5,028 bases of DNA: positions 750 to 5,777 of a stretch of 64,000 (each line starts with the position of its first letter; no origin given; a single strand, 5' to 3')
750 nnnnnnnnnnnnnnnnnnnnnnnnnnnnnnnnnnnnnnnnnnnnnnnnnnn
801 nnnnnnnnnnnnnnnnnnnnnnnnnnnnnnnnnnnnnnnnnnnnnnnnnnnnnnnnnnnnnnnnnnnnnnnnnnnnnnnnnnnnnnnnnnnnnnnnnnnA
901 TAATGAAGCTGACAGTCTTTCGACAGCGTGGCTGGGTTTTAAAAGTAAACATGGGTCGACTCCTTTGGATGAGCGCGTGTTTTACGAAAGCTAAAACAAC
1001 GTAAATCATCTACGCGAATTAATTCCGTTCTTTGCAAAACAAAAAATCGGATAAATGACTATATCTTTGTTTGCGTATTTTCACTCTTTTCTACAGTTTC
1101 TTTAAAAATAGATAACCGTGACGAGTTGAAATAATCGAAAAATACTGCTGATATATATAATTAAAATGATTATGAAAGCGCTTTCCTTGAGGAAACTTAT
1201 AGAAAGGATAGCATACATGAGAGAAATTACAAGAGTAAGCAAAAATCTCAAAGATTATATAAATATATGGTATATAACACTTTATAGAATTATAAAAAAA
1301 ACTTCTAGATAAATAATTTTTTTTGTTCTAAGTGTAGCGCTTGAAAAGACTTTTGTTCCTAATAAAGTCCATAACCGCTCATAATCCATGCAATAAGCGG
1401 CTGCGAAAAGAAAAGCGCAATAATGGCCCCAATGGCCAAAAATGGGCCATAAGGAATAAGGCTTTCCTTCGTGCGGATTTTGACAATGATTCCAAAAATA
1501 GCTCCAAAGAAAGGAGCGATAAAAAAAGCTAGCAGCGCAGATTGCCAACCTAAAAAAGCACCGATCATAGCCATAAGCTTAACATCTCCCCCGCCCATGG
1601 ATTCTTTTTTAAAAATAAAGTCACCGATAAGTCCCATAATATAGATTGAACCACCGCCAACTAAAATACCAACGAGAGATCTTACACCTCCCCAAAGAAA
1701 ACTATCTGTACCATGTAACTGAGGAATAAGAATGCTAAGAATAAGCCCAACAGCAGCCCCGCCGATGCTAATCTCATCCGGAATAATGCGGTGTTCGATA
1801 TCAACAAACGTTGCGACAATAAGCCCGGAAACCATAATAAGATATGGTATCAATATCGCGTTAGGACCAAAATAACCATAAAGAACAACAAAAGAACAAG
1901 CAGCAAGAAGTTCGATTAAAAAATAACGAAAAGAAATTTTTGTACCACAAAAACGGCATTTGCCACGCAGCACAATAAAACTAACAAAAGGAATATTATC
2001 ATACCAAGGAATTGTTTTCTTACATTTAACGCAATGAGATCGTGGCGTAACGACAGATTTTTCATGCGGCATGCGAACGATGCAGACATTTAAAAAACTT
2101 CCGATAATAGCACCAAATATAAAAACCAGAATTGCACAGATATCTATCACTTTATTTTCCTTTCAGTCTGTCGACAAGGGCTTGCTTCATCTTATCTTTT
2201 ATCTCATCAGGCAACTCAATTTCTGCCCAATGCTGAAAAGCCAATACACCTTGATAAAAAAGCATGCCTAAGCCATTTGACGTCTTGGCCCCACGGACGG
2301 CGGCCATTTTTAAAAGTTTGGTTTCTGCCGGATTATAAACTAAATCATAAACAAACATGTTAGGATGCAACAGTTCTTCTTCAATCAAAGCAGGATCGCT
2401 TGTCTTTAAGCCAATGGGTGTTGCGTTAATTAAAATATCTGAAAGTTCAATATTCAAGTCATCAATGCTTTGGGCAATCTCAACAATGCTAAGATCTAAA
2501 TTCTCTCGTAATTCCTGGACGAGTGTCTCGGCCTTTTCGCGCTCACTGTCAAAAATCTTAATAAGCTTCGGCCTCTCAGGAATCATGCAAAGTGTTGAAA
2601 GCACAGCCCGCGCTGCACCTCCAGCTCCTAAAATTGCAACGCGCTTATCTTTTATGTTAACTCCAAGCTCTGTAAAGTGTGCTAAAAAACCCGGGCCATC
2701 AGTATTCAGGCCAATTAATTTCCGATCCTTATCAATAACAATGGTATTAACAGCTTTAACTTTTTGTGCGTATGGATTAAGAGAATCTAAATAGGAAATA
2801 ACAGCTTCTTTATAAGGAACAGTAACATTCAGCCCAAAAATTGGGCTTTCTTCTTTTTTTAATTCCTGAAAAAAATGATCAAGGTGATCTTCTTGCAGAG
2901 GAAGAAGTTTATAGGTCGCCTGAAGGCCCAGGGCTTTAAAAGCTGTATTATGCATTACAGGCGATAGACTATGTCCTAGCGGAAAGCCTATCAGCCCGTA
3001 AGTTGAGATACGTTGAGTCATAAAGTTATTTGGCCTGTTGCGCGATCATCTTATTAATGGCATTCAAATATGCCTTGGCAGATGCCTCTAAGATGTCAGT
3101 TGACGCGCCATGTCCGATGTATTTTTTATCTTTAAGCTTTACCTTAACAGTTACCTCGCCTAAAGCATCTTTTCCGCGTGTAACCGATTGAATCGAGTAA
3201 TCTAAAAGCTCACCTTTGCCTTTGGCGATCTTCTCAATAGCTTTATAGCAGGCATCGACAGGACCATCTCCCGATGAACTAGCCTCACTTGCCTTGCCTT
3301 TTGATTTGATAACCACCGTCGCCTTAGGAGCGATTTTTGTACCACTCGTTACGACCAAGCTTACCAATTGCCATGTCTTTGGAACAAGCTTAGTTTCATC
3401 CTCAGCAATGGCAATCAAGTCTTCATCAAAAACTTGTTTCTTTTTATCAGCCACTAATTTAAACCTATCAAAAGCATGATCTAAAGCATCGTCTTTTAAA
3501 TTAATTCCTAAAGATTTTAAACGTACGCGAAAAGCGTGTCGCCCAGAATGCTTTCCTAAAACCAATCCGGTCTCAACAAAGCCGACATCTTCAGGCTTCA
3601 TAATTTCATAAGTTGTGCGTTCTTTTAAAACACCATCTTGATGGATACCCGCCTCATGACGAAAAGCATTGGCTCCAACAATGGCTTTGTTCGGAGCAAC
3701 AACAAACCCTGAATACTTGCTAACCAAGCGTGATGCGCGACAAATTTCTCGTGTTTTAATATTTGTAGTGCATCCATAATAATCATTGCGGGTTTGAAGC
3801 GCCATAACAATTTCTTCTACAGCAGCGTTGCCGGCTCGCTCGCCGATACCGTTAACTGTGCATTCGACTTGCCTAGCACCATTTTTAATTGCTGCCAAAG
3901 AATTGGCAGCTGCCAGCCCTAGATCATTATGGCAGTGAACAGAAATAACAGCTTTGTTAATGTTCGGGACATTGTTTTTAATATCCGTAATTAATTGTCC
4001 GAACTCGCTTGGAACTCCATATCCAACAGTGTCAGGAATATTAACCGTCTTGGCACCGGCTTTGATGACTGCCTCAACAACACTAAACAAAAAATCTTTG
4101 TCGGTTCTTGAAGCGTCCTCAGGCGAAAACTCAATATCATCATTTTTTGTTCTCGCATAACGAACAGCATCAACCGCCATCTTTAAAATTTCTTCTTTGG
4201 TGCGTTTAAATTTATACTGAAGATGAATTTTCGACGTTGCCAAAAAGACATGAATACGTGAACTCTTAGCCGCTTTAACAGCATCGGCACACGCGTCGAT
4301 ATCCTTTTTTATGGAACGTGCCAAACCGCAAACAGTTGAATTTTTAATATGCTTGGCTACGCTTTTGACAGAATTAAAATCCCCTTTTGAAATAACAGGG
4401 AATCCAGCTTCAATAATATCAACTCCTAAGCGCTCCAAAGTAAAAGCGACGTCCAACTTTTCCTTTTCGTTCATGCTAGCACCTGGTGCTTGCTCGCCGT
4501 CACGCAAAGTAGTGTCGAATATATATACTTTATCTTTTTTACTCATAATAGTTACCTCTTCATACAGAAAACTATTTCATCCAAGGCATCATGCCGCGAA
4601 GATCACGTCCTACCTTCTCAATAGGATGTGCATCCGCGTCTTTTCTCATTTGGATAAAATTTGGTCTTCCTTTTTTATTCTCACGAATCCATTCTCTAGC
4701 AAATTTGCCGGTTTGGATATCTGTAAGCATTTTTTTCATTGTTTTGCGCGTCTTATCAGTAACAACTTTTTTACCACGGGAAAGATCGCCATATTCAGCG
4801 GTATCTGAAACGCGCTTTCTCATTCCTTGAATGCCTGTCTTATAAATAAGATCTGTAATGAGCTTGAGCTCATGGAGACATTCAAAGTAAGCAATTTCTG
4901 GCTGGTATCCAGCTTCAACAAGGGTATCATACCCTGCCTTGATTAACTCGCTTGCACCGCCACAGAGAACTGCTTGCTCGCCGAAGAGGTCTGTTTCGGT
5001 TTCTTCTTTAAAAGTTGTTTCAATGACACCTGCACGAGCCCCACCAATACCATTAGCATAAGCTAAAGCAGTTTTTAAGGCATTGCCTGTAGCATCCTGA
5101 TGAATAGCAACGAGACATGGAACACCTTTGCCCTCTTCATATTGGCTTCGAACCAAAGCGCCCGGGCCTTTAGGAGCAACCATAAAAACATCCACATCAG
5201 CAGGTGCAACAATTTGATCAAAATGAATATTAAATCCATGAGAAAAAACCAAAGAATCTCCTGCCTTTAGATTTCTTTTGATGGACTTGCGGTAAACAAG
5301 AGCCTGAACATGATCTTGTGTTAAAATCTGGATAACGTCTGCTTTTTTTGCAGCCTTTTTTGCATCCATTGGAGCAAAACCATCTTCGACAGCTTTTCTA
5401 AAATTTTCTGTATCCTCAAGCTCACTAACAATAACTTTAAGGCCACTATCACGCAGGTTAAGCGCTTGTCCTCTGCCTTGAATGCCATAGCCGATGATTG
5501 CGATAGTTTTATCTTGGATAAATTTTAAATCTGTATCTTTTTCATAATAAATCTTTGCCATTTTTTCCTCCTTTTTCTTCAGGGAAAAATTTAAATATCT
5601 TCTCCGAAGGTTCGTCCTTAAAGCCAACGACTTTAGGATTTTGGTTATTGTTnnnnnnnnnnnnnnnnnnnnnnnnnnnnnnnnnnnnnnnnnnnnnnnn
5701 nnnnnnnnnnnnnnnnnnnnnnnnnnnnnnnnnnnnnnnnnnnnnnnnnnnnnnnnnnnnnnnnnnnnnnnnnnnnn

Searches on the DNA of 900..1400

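Call 89: search_rna_families(source=window, start=900, end=1400, threshold=evalue, max_evalue=1)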
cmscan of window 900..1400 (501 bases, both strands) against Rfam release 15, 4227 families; matches with E-value up to 1: 2.
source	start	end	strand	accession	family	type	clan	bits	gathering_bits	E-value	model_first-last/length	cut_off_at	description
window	1058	1244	-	RF04318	idnO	Cis-reg;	-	25.6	100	0.073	1-206/206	no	idnO ncRNA motif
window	1079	1213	-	RF00648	MIR396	Gene; miRNA;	-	18.7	80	0.43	1-118/118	no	MIR396 microRNA precursor family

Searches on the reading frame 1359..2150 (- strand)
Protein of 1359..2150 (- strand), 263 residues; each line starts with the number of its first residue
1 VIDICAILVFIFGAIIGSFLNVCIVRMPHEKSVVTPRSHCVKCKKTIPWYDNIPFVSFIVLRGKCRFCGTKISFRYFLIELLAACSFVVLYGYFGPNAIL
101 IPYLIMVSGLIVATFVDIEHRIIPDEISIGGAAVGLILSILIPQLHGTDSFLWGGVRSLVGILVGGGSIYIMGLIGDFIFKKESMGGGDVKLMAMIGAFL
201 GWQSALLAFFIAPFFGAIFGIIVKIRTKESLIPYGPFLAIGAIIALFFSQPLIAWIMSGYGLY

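Call 11: search_protein_families(library=pfam, proteins=[window:1359-2150:-], max_evalue=0.01)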
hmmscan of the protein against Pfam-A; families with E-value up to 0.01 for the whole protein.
window:1359-2150:- (263 aa): 2 families
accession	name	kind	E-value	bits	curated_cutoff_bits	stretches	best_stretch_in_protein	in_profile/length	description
PF06750.18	A24_N_bact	-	1.4e-33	115.2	23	1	11-91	1-81/84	Bacterial Peptidase A24 N-terminal domain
PF01478.23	Peptidase_A24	-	3e-20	73.1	26.5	1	104-221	1-104/104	Type IV leader peptidase family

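Call 13: find_encoding_contigs(protein=window:1359-2150:-, flank=10000, max_places=6)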
Protein window:1359-2150:- (263 aa): no gene with exactly this product is on record in the collection.

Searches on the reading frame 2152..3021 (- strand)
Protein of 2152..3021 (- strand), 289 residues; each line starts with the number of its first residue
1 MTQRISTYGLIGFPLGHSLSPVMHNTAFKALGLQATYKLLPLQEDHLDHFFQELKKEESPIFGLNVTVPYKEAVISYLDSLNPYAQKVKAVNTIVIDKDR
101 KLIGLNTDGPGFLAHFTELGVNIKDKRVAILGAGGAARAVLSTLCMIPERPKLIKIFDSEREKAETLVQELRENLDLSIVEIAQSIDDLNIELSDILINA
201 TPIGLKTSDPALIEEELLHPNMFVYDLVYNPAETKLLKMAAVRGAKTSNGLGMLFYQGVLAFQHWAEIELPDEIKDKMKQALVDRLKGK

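Call 11: search_protein_families(library=pfam, proteins=[window:2152-3021:-], max_evalue=0.01)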
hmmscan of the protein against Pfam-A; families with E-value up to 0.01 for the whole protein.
window:2152-3021:- (289 aa): 3 families
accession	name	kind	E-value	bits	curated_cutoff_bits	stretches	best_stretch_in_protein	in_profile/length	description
PF08501.16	Shikimate_dh_N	-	3.8e-27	94.8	27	1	10-94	1-83/83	Shikimate dehydrogenase substrate binding domain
PF18317.6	SDH_C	-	5.1e-06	26.5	25.8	1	250-282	1-30/31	Shikimate 5'-dehydrogenase C-terminal domain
PF01488.26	Shikimate_DH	-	8.3e-05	23.1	24.3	1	122-201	9-83/138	Shikimate / quinate 5-dehydrogenase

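Call 45: find_encoding_contigs(protein=window:2152-3021:-, flank=10000, max_places=3)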
Protein window:2152-3021:- (289 aa): no gene with exactly this product is on record in the collection.

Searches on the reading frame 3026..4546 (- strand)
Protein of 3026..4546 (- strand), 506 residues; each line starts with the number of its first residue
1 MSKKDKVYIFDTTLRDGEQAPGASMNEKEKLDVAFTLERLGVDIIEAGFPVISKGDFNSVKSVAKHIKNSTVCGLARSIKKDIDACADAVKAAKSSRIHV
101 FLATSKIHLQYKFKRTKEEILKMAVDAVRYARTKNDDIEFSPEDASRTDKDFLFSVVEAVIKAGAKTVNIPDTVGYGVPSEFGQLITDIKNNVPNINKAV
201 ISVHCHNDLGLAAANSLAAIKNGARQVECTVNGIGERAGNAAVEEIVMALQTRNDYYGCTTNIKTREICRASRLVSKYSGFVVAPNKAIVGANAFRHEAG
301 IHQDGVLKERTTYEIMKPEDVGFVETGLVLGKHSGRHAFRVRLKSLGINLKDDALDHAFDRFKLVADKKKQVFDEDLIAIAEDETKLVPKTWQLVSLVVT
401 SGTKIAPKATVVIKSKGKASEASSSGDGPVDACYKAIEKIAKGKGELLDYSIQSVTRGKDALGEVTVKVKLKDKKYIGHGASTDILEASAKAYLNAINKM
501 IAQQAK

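Call 74: search_protein_families(library=pfam, proteins=[window:3026-4546:-], max_evalue=0.0001)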
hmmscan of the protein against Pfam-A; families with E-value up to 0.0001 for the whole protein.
window:3026-4546:- (506 aa): 3 families
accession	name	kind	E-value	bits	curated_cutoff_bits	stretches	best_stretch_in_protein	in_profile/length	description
PF00682.25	HMGL-like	-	2.3e-97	325.9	29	1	6-275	1-260/260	HMGL-like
PF08502.15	LeuA_dimer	-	4.1e-38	130.7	24.9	1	371-500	1-130/131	LeuA allosteric (dimerisation) domain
PF22617.1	HCS_D2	-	1.5e-30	105.8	27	1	289-370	1-82/82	Homocitrate synthase post-HMGL domain-like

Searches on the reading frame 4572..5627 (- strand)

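Call 74: search_protein_families(library=pfam, proteins=[window:4572-5627:-], max_evalue=0.0001)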
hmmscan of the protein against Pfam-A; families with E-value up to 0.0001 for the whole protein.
window:4572-5627:- (351 aa): 6 families
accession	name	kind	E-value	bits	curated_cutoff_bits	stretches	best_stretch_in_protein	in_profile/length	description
PF07991.19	KARI_N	-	5.8e-70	234.6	20.6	1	37-200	2-165/165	Acetohydroxy acid isomeroreductase, NADPH-binding domain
PF01450.25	KARI_C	-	4.3e-66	222.1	29.1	1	206-349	1-144/144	Ketol-acid reductoisomerase, C-terminal domain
PF00670.27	AdoHcyase_NAD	-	1.4e-06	29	27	1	32-114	17-95/162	S-adenosyl-L-homocysteine hydrolase, NAD binding domain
PF03446.21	NAD_binding_2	-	6.3e-06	26.7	21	1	41-127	1-90/161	NAD binding domain of 6-phosphogluconate dehydrogenase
PF03807.23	F420_oxidored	-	1.4e-05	26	21.6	1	41-103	1-67/94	NADP oxidoreductase coenzyme F420-dependent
PF02826.25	2-Hacid_dh_C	-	2.3e-05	24.3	25.1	1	7-104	7-100/178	D-isomer specific 2-hydroxyacid dehydrogenase, NAD binding domain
